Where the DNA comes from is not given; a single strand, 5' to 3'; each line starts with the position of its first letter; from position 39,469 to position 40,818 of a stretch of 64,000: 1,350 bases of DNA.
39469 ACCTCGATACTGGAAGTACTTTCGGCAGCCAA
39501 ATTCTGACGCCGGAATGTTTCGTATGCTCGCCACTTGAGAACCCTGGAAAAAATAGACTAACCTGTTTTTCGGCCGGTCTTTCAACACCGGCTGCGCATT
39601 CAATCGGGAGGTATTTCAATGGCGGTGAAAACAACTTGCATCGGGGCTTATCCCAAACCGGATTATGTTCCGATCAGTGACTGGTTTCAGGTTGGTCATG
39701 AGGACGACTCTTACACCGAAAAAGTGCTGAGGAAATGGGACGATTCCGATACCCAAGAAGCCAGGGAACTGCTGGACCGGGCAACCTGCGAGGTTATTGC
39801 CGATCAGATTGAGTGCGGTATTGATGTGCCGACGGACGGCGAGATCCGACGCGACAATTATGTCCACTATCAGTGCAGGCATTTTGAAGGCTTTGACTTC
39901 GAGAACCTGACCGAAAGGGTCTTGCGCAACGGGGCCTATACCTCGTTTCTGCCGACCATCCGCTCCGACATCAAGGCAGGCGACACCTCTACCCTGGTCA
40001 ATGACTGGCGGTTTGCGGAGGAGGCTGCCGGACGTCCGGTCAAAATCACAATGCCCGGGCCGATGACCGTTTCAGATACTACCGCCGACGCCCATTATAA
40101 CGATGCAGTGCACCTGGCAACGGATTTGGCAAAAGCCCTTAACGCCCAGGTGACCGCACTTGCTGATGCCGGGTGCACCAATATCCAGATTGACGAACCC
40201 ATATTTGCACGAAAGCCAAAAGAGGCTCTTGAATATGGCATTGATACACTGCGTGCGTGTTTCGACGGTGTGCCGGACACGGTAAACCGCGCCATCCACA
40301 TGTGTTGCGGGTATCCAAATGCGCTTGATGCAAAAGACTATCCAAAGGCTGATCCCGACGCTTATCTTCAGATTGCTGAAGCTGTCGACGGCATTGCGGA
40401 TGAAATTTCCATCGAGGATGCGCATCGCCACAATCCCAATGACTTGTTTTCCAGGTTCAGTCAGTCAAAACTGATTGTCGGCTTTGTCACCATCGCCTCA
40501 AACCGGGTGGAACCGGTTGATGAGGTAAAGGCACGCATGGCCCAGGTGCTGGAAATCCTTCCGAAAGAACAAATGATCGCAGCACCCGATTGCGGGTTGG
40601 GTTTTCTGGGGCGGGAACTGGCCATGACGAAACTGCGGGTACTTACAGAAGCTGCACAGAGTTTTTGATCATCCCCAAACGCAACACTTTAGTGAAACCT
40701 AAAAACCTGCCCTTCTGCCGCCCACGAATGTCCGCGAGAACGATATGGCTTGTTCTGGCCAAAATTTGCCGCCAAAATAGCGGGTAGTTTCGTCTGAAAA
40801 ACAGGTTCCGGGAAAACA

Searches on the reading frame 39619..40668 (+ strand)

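Call 58: search_protein_families(library=pfam, proteins=[window:39619-40668:+], max_evalue=0.0001)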
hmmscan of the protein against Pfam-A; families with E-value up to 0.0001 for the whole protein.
window:39619-40668:+ (349 aa): 2 families
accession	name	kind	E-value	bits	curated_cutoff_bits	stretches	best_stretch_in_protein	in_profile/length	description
PF01717.24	Meth_synt_2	-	3.8e-31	109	21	1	41-347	25-323/324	Cobalamin-independent synthase, Catalytic domain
PF08267.18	Meth_synt_1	-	4.7e-05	23.5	27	1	112-202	121-212/313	Cobalamin-independent synthase, N-terminal domain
